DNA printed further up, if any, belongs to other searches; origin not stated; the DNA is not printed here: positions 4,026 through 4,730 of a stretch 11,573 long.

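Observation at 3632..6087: MobB-like GTPase tightly linked to archease-RtcB: candidate three-gene RNA-repair operon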

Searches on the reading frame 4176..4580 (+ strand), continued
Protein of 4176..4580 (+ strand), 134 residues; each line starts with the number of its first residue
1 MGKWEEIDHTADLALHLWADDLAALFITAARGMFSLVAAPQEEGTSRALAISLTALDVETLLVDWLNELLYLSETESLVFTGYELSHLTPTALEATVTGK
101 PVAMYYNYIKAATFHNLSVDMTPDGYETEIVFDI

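Call 86: search_protein_families(library=pfam, proteins=[L111:74-1270:+, L111:1841-3718:+, L111:4133-5053:+, L111:6418-7374:+, L111:7371-9548:+, L108:830-2731:+, L108:3089-4054:+, L108:4120-5013:+, L108:5023-6399:+, L108:6858-7718:+], max_evalue=0.00001)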
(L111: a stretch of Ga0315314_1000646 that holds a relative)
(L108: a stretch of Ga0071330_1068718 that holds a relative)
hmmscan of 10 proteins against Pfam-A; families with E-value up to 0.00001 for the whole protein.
L111:74-1270:+ (398 aa): 2 families
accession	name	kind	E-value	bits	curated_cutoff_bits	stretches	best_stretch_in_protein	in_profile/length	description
PF13184.12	KH_5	-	3.3e-30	104.5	27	1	92-159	1-68/69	NusA-like KH domain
PF03118.21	RNA_pol_A_CTD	-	2.9e-17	62.6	23.8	1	239-294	11-66/67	Bacterial RNA polymerase, alpha chain C terminal domain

L111:1841-3718:+ (625 aa): 7 families
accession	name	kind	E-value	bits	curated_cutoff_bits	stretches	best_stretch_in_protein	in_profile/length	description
PF00009.33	GTP_EFTU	-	1.7e-39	135.8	26.5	1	132-288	6-184/188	Elongation factor Tu GTP binding domain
PF11987.13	IF-2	-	1.6e-38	131.7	27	1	410-517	10-117/117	Translation-initiation factor 2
PF22042.2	EF-G_D2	-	1.1e-26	93.2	27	1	302-380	1-82/84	Elongation factor G domain 2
PF04760.21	IF2_N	-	7e-13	48.6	25.3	1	47-97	1-52/53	Translation initiation factor IF-2, N-terminal region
PF01926.29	MMR_HSR1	-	2.1e-12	47.6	21.9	1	132-237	2-113/113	50S ribosome-binding GTPase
PF02421.24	FeoB_N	-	6.7e-08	32.6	27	1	132-286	3-156/156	Ferrous iron transport protein B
PF03144.31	GTP_EFTU_D2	-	2.5e-07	31.5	30.3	0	548-616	1-72/73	Elongation factor Tu domain 2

L111:4133-5053:+ (306 aa): 2 families
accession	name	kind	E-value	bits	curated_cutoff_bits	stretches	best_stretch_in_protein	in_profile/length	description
PF01509.24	TruB_N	-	2.2e-58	197.3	27.3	1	36-184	1-149/149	TruB family pseudouridylate synthase (N terminal domain)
PF16198.10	TruB_C_2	-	3.3e-14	53.2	29.3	1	185-243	1-65/66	tRNA pseudouridylate synthase B C-terminal domain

L111:6418-7374:+ (318 aa): 1 family
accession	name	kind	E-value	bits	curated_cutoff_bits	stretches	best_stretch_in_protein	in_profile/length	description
PF09545.15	RE_AccI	-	1.4e-14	54.4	22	1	46-161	35-145/366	AccI restriction endonuclease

L111:7371-9548:+ (725 aa): 3 families
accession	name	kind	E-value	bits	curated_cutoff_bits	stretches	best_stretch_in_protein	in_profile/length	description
PF02384.22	N6_Mtase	-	2.7e-18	66.8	20.4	1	132-407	2-242/311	N-6 DNA Methylase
PF07669.17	Eco57I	-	4.3e-14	53.4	25.3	1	282-383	73-171/171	Eco57I restriction-modification methylase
PF22837.1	M_Eco57I_C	-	7.5e-06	26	27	0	479-676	42-233/283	Type II methyltransferase M.Eco57I, C-terminal domain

L108:830-2731:+ (633 aa): 7 families
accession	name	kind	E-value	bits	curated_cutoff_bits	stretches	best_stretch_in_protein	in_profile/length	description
PF00009.33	GTP_EFTU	-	1e-39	136.5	26.5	1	143-298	6-183/188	Elongation factor Tu GTP binding domain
PF11987.13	IF-2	-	1.3e-39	135.2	27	1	418-527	8-117/117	Translation-initiation factor 2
PF22042.2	EF-G_D2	-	2.9e-23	82.2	27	1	313-387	1-78/84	Elongation factor G domain 2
PF04760.21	IF2_N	-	6.2e-14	51.9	25.3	1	53-103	1-52/53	Translation initiation factor IF-2, N-terminal region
PF01926.29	MMR_HSR1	-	8.6e-13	48.8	21.9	1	143-248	2-113/113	50S ribosome-binding GTPase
PF03144.31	GTP_EFTU_D2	-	2.4e-10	41.1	30.3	1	557-624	1-72/73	Elongation factor Tu domain 2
PF02421.24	FeoB_N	-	1.6e-07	31.4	27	1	143-297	3-156/156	Ferrous iron transport protein B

L108:3089-4054:+ (321 aa): 2 families
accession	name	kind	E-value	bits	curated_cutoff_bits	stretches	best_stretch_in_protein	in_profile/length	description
PF01368.27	DHH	-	4.2e-16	59.8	28.1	1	15-155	1-125/125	DHH family, N-terminal domain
PF02272.25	DHHA1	-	1.6e-13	51.4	25.9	1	231-313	12-98/102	DHHA1 domain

L108:4120-5013:+ (297 aa): 3 families
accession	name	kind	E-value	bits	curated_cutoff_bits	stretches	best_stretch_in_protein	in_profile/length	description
PF01509.24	TruB_N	-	8.1e-58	195.5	27.3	1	34-181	1-149/149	TruB family pseudouridylate synthase (N terminal domain)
PF16198.10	TruB_C_2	-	2.7e-14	53.5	29.3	1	182-236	1-65/66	tRNA pseudouridylate synthase B C-terminal domain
PF09157.17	TruB-C_2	-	4.1e-08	33.5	21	1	240-291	1-52/57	Pseudouridine synthase II TruB, C-terminal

L108:5023-6399:+ (458 aa): 3 families
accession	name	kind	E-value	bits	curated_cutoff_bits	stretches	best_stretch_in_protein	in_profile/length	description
PF06574.18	FAD_syn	-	4e-46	157.2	27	1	14-165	6-158/158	FAD synthetase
PF01687.23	Flavokinase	-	7.8e-46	155.8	19.6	1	182-304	1-124/124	Riboflavin kinase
PF01951.21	Archease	-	1.1e-37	129.9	25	1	328-457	1-135/136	Archease protein family (MTH1598/TM1083)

L108:6858-7718:+ (286 aa): 1 family
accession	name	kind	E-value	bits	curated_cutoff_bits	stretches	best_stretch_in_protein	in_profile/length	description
PF04794.17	YdjC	-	2.8e-69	234.4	29.7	1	4-271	1-266/266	YdjC-like protein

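Call 87: predict_structure(alignment_id=A6)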
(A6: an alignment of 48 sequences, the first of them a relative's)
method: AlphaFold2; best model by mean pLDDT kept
length: 306 residues; sequences in the alignment: 48
mean_pLDDT: 90.0   pTM: 0.77
mean pLDDT of the five models: 90.0, 89.9, 89.5, 88.9, 83.7
residues with pLDDT >= 90: 196; 70-90: 100; 50-70: 8; < 50: 2
segments of 3 or more residues with pLDDT < 50: none
pLDDT, mean of each block of 10 residues (from residue 1): 73 95 96 95 77 79 85 84 83 91 92 96 94 96 94 96 81 89 93 95 88 80 97 97 88 91 95 89 90 96 95
secondary structure, 60 per line:
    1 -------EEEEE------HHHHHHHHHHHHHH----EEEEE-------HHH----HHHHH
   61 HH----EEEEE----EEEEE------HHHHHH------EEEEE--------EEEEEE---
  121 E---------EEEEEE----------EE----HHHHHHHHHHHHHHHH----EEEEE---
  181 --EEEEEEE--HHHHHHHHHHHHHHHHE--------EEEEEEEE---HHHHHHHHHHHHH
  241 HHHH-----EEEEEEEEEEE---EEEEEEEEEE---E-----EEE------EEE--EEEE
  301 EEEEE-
elements in order: E8-12 H19-32 E37-41 H56-62 E67-71 E76-80 H87-92 E99-103 E112-117 E131-136 H153-168 E173-177 E183-189 H192-207 E217-224 H228-244 E250-260 E264-273 E283-285 E292-294 E297-305

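Call 89: search_protein_families(library=padloc, proteins=[window:4176-4580:+], max_evalue=0.001)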
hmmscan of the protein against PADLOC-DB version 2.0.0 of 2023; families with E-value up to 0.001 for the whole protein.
window:4176-4580:+ (134 aa): 0 families
